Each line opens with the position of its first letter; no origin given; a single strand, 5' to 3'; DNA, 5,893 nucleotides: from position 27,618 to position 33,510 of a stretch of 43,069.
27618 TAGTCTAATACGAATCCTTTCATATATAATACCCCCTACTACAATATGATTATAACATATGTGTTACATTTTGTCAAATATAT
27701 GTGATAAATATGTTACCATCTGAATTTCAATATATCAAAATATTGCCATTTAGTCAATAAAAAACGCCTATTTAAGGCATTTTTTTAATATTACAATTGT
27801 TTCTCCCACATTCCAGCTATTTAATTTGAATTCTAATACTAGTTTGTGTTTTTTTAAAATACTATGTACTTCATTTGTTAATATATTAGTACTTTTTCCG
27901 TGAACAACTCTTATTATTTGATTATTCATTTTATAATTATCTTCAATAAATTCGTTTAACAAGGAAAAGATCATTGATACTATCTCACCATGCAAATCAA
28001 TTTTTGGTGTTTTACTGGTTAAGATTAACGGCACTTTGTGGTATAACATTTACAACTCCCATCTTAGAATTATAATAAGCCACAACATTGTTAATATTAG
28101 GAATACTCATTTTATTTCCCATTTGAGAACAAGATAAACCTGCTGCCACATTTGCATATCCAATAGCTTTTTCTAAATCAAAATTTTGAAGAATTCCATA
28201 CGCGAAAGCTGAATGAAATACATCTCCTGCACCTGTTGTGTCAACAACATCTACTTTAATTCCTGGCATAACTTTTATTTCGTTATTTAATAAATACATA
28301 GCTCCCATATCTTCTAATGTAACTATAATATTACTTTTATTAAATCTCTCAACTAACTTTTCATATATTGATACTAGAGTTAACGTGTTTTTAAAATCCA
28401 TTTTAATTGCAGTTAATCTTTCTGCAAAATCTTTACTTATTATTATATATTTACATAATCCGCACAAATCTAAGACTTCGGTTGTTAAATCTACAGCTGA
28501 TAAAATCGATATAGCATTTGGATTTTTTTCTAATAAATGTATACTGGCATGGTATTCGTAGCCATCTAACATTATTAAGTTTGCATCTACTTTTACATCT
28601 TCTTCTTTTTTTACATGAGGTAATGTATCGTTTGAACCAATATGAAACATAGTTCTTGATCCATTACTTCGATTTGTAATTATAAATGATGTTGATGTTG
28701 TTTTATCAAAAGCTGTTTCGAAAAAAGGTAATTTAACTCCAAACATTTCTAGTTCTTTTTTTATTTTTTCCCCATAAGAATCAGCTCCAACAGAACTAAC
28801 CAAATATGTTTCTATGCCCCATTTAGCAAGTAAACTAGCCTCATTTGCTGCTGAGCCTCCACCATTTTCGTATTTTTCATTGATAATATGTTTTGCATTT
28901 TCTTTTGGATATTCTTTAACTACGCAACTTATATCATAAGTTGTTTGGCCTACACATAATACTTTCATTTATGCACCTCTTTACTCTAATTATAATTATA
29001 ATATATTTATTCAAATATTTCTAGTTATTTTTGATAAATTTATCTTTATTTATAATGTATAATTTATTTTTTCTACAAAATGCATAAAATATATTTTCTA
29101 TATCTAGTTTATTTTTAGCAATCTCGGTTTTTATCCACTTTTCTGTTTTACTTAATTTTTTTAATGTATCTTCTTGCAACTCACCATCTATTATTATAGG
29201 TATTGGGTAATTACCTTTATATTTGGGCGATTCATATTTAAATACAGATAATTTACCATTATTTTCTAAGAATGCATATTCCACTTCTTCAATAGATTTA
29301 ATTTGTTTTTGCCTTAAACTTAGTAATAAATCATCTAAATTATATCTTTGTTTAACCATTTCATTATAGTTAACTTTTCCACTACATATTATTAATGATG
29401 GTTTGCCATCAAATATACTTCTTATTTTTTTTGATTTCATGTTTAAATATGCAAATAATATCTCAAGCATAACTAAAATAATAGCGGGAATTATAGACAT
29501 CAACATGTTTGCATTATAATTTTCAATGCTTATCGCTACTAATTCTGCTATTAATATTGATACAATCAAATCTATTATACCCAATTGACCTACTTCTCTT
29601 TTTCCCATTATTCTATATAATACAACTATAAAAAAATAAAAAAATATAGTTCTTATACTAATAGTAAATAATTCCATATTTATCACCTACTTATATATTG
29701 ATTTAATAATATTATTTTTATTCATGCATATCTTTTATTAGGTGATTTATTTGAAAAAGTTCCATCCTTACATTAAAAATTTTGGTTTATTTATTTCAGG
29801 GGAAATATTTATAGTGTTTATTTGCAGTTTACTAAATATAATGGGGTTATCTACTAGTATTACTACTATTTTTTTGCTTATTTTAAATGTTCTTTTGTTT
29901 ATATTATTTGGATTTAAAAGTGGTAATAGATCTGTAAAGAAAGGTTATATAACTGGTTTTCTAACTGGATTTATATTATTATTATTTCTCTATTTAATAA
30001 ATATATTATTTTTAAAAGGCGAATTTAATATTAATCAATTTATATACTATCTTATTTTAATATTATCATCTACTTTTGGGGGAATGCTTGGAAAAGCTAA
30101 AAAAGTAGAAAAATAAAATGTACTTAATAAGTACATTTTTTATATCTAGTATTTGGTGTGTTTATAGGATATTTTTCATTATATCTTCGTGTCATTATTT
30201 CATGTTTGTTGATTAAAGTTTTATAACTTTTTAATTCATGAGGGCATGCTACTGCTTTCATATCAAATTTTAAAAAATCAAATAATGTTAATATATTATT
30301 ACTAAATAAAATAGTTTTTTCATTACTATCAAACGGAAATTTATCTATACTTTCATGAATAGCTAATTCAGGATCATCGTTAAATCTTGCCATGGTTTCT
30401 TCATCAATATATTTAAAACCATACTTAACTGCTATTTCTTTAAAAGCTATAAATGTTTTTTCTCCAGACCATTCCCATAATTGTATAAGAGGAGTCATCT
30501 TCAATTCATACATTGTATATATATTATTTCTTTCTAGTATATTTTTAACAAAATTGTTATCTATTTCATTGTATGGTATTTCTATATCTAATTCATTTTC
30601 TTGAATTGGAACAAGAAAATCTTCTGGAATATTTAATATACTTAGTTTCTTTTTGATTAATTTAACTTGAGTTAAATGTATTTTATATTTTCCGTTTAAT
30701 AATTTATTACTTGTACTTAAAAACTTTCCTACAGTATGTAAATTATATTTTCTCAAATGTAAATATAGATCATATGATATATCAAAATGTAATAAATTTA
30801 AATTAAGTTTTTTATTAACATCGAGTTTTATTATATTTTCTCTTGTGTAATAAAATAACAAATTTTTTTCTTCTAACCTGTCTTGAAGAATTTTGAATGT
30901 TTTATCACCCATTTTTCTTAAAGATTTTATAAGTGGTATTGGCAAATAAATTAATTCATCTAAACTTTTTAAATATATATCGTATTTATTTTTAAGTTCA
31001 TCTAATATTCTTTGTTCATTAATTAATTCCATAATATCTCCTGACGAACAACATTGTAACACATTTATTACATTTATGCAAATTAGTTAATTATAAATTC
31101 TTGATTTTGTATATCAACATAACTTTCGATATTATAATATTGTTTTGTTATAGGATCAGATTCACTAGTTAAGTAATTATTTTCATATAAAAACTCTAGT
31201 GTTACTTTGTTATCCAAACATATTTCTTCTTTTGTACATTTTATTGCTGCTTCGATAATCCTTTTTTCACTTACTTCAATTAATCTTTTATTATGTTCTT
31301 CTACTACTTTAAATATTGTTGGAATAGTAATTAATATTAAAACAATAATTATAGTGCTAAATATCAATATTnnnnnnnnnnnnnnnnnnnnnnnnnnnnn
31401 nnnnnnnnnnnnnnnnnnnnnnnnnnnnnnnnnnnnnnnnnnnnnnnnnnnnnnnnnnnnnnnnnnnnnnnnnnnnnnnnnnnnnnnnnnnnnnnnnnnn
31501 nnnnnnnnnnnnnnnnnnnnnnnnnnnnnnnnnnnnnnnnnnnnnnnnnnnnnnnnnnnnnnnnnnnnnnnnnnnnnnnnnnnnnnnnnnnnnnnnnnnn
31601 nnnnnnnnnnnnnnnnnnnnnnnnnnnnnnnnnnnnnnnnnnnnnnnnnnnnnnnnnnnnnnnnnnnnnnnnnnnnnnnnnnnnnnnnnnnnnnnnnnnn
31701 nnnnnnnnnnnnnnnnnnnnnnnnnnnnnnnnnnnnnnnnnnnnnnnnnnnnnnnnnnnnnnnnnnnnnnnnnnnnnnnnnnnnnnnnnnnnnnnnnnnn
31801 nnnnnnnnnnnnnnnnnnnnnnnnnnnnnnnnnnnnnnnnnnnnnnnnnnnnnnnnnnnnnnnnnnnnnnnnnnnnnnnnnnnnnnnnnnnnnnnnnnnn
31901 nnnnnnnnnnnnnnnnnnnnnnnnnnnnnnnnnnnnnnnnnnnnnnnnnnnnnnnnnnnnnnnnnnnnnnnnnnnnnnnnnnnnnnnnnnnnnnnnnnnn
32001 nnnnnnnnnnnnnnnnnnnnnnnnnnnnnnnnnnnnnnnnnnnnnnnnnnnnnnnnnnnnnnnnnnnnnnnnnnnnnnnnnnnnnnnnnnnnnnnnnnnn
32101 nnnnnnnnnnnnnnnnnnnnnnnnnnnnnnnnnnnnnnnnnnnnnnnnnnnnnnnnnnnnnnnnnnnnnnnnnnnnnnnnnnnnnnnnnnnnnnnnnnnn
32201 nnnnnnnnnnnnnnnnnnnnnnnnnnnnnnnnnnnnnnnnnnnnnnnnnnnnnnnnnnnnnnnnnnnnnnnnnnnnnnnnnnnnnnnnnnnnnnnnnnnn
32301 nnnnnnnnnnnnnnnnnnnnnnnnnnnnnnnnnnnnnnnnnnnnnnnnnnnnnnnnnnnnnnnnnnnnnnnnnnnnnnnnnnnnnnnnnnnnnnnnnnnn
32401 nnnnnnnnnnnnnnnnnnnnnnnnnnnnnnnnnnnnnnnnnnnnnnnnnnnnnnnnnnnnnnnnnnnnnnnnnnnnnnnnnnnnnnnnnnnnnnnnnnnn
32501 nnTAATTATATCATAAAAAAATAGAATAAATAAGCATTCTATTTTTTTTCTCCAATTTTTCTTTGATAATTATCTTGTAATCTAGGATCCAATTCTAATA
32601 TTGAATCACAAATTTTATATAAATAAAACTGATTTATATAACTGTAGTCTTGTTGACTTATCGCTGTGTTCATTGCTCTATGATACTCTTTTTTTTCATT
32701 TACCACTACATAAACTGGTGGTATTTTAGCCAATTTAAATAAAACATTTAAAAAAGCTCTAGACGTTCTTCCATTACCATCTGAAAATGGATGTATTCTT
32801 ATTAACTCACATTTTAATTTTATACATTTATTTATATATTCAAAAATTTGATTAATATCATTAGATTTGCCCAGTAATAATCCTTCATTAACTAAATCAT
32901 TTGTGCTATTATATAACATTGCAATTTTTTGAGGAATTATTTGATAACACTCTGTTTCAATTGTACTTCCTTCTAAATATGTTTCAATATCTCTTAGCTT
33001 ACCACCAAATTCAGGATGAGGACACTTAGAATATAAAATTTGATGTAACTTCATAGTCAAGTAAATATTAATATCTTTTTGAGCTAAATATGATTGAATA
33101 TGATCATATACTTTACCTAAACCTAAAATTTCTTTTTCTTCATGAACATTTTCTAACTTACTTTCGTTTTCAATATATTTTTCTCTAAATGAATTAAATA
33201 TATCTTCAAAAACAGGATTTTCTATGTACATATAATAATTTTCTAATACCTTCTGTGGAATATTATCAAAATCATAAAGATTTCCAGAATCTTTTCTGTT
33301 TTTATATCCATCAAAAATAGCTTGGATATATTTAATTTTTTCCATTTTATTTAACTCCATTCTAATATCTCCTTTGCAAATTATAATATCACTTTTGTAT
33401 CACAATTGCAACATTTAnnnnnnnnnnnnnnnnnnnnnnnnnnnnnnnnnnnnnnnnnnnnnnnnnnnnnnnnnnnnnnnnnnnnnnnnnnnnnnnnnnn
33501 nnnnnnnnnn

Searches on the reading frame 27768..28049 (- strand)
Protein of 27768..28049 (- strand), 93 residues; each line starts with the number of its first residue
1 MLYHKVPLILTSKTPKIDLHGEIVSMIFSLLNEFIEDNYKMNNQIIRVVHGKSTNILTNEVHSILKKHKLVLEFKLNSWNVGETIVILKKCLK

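Call 42: search_protein_families(library=pfam, proteins=[window:27768-28049:-], max_evalue=0.001)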
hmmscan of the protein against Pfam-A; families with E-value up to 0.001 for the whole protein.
window:27768-28049:- (93 aa): 1 family
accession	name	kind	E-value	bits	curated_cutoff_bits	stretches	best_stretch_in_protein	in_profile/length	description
PF01713.27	Smr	-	3.1e-13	50.1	25.7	1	17-85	1-73/77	Smr domain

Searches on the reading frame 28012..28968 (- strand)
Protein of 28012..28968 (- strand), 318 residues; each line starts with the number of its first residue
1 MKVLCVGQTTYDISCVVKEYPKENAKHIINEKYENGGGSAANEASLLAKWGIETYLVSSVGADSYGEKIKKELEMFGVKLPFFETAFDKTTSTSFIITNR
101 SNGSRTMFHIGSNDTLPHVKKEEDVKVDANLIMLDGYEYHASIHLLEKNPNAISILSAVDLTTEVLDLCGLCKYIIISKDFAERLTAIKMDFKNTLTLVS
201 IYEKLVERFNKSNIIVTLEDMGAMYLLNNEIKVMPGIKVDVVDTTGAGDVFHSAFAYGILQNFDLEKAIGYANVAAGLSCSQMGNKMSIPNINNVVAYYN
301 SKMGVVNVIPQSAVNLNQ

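Call 42: search_protein_families(library=pfam, proteins=[window:28012-28968:-], max_evalue=0.001)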
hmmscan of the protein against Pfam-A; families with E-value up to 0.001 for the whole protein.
window:28012-28968:- (318 aa): 1 family
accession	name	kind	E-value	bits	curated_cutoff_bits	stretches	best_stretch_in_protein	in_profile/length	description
PF00294.29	PfkB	-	1.1e-37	130.4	25.8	1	2-290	3-300/302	pfkB family carbohydrate kinase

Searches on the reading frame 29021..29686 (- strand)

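Call 44: search_protein_families(library=pfam, proteins=[window:29021-29686:-], max_evalue=0.001)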
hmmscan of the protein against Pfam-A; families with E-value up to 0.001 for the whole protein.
window:29021-29686:- (221 aa): 1 family
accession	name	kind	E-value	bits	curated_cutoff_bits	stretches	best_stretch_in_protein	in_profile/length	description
PF04239.17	DUF421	-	2.2e-37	127.9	23.6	1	83-202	1-126/129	YetF C-terminal domain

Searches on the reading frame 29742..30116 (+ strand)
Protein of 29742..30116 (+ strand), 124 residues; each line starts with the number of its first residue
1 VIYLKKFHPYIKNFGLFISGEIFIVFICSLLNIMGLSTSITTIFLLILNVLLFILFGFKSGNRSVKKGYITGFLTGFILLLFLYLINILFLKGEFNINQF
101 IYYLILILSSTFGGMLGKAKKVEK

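Call 44: search_protein_families(library=pfam, proteins=[window:29742-30116:+], max_evalue=0.001)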
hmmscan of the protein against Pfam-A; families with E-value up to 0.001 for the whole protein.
window:29742-30116:+ (124 aa): 1 family
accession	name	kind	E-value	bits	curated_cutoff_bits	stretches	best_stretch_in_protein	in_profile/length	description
PF12670.12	DUF3792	-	6.4e-09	36.4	31.3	1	22-117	18-115/115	Protein of unknown function (DUF3792)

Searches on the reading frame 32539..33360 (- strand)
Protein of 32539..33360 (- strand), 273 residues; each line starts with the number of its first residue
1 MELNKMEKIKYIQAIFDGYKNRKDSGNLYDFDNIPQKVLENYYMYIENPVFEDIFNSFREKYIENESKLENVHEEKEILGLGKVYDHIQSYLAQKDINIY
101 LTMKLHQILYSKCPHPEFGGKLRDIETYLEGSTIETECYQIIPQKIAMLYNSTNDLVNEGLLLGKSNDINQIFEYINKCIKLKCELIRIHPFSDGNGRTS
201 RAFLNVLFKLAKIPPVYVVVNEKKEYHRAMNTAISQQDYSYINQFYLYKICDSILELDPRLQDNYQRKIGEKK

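Call 44: search_protein_families(library=pfam, proteins=[window:32539-33360:-], max_evalue=0.001)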
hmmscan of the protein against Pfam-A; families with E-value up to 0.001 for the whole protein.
window:32539-33360:- (273 aa): 1 family
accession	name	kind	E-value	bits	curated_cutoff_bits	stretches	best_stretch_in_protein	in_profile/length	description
PF02661.23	Fic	-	6.2e-11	43.4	24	1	102-207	7-92/93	Fic/DOC family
